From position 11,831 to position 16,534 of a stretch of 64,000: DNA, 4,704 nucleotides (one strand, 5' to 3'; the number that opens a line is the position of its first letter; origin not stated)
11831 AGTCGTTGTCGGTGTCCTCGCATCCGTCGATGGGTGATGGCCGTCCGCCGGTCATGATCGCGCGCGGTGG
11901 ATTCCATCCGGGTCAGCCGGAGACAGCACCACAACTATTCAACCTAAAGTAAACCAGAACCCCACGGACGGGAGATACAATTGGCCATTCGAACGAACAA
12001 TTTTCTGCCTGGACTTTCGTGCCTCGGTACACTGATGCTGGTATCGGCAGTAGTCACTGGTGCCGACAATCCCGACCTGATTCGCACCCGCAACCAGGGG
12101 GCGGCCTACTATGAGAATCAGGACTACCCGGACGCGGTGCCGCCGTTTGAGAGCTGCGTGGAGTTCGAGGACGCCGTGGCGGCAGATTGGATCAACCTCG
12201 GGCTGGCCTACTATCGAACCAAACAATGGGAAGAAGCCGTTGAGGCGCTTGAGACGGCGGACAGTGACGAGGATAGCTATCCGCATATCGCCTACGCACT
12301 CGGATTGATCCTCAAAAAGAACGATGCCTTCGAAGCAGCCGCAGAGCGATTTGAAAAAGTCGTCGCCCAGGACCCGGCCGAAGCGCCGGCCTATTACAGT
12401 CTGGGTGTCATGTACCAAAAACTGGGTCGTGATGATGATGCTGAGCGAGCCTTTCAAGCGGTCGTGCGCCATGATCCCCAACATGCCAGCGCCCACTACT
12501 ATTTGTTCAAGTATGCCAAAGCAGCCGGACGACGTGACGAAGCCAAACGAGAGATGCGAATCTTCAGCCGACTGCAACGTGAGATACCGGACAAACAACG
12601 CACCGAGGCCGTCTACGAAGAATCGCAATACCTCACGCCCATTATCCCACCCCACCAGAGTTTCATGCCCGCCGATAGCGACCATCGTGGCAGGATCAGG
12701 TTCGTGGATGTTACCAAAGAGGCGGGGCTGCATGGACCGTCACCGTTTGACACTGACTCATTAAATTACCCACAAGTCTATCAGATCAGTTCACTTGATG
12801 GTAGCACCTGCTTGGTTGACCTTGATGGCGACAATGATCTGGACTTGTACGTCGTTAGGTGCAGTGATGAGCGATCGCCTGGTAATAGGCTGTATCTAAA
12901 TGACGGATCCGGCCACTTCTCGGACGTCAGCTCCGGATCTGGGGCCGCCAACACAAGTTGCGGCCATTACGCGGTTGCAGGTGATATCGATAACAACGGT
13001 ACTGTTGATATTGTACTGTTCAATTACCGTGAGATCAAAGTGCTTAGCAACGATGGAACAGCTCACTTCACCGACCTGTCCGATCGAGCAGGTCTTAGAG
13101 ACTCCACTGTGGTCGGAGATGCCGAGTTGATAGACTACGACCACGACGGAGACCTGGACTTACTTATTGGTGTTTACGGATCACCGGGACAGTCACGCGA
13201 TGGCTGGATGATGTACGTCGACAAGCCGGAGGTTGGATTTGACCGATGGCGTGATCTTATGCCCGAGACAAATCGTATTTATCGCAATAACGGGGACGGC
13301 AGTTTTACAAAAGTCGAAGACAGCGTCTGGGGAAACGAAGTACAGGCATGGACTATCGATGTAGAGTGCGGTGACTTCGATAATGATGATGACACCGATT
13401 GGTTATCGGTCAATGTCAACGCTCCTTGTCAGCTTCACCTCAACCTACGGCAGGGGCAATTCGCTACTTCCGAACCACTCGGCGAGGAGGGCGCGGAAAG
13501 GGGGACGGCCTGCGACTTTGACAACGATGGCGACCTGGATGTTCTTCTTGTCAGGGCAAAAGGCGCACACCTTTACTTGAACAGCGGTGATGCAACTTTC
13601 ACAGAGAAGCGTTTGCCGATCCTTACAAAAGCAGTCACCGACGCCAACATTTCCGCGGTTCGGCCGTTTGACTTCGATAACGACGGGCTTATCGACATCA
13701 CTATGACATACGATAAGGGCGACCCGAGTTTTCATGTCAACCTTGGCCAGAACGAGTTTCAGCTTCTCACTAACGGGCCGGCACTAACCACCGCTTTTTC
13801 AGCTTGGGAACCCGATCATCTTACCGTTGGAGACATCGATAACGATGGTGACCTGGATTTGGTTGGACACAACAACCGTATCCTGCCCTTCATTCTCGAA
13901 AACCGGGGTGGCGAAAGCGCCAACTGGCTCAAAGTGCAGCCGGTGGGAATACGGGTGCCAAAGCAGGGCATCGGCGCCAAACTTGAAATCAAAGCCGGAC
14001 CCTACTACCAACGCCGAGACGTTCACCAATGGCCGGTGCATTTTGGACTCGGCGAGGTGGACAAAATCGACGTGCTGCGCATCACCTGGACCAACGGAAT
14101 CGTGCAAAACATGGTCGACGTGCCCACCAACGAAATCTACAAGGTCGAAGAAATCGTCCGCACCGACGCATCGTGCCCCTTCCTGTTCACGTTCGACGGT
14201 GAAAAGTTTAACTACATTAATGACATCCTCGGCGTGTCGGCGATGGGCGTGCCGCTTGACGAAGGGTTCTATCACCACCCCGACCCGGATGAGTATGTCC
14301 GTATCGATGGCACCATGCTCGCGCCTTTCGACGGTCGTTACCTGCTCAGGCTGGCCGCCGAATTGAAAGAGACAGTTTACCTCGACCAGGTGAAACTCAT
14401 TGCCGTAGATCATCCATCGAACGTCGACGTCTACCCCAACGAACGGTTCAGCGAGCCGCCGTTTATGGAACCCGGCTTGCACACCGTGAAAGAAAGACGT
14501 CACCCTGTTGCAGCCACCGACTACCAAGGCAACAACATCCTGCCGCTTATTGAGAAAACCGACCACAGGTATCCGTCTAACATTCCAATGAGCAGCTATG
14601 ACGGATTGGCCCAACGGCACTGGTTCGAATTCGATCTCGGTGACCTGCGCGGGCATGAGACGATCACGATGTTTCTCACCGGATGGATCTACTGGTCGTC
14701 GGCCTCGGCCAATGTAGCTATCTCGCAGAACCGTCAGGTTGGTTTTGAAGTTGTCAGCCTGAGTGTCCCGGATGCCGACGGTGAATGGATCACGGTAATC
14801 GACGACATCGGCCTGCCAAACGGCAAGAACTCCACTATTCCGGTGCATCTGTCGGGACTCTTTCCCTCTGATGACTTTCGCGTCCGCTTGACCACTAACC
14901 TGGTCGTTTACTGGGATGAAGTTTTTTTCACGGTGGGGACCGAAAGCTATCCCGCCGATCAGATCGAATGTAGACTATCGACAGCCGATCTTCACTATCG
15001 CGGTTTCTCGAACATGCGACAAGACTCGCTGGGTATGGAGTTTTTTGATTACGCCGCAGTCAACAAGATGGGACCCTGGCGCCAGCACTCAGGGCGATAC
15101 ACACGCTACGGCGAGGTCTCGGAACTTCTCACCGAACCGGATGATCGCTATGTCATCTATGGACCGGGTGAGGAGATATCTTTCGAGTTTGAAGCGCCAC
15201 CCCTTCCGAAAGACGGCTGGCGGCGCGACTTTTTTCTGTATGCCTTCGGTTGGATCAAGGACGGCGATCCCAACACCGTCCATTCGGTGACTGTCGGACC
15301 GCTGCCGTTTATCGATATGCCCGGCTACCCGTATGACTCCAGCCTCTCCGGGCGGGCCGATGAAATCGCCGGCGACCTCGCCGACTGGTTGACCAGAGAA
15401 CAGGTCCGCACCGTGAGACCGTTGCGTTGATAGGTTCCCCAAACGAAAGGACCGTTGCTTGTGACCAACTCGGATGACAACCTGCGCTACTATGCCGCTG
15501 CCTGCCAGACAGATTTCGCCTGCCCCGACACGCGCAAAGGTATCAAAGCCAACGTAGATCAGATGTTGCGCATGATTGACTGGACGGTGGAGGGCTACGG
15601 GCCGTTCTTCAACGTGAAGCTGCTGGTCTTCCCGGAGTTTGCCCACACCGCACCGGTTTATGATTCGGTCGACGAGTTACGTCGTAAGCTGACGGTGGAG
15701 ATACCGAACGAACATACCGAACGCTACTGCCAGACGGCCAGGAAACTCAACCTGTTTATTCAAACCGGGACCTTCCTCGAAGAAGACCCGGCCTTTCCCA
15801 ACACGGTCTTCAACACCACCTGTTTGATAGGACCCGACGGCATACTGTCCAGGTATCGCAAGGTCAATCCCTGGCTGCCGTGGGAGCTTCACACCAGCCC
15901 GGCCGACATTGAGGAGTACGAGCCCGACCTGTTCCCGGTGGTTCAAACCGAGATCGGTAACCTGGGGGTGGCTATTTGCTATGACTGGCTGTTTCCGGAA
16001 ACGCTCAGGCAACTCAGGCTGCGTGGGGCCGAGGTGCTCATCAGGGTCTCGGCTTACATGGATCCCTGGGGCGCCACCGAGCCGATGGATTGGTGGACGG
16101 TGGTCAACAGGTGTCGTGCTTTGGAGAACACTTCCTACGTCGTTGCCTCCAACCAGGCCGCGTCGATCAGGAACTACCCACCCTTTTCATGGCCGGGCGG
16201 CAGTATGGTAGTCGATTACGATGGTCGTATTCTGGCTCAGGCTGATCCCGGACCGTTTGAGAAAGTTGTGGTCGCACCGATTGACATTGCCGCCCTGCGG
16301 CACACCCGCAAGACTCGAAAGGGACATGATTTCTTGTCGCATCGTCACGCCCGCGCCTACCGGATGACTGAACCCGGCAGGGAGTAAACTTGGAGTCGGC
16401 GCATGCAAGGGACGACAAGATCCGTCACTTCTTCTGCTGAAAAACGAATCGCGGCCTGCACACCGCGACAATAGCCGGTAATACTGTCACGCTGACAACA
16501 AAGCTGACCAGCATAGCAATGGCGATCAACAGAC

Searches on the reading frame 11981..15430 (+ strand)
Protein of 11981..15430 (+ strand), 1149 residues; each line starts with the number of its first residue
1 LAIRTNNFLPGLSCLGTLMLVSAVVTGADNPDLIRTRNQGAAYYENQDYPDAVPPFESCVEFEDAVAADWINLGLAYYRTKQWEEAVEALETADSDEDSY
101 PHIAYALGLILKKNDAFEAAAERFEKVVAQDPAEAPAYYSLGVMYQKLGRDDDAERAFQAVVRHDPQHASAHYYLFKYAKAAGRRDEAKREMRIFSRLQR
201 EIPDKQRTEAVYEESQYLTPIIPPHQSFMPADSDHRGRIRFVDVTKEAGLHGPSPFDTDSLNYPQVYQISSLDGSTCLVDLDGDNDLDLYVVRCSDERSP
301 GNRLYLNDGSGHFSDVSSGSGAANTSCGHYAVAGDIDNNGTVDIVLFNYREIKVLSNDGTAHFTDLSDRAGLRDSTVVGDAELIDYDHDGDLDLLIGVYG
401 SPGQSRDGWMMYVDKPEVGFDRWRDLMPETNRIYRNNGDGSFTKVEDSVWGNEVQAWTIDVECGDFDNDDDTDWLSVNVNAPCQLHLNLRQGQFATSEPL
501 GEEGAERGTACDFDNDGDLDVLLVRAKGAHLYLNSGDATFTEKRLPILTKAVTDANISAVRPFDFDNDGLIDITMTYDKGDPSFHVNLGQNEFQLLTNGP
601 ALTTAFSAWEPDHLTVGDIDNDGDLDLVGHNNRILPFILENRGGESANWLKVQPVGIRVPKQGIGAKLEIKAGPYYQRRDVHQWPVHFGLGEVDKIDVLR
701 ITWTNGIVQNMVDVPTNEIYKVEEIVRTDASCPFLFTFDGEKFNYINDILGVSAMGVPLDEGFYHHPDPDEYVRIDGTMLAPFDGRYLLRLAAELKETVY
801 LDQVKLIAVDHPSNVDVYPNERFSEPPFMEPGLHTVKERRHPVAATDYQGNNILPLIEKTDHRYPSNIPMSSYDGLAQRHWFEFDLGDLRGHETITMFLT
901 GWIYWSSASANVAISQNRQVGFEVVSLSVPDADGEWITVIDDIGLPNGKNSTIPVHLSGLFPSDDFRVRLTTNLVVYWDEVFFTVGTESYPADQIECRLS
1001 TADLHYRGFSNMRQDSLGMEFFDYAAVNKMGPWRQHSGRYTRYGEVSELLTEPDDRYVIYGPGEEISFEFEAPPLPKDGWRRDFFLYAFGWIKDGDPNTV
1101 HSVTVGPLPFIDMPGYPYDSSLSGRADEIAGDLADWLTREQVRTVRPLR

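Call 46: search_protein_families(library=pfam, proteins=[window:11981-15430:+], max_evalue=0.001)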
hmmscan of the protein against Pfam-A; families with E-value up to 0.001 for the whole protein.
window:11981-15430:+ (1149 aa): 20 families
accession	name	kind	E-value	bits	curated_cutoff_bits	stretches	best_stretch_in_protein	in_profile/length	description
PF13517.12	FG-GAP_3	-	5.3e-40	136.3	26.9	5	512-573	1-59/61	FG-GAP-like repeat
PF00515.34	TPR_1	-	4.4e-16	58.4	27.8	1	135-168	1-34/34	Tetratricopeptide repeat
PF07719.23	TPR_2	-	3.7e-15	55.2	27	2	135-168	1-34/34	Tetratricopeptide repeat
PF14559.12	TPR_19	-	4.6e-11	43.3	25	1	115-172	5-62/68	Tetratricopeptide repeat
PF13424.12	TPR_12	-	6.6e-11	42.7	30.1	1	116-163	25-73/77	Tetratricopeptide repeat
PF13432.12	TPR_16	-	7.1e-10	39.6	32.7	1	105-168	1-64/65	Tetratricopeptide repeat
PF13181.12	TPR_8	-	7.5e-10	38.6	25.7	0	135-168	1-34/34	Tetratricopeptide repeat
PF13174.12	TPR_6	-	1.7e-09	38.1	26.3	0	137-167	2-32/33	Tetratricopeptide repeat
PF13414.12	TPR_11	-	2.2e-09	37.3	26.8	1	117-149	10-42/42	TPR repeat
PF13431.12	TPR_17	-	5.5e-09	36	24.4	0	124-155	2-33/34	Tetratricopeptide repeat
PF13176.12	TPR_7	-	2.1e-08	34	27.9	0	137-169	1-35/36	Tetratricopeptide repeat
PF07593.17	UnbV_ASPIC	-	1.7e-07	31.4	23.4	1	685-720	32-67/68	ASPIC and UnbV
PF13428.12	TPR_14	-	5.3e-07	30.1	23.5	0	137-175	3-41/44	Tetratricopeptide repeat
PF13371.12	TPR_9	-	6.1e-07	29.8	35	0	109-171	3-65/73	Tetratricopeptide repeat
PF13374.12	TPR_10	-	1.4e-06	28.5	27.5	0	72-91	7-26/42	Tetratricopeptide repeat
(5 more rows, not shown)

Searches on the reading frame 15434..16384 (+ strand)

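Call 46: search_protein_families(library=pfam, proteins=[window:15434-16384:+], max_evalue=0.001)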
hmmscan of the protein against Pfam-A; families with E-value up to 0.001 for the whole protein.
window:15434-16384:+ (317 aa): 1 family
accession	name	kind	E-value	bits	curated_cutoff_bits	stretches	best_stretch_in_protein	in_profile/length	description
PF00795.27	CN_hydrolase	-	3.6e-39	135.1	23.2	1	21-293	2-256/256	Carbon-nitrogen hydrolase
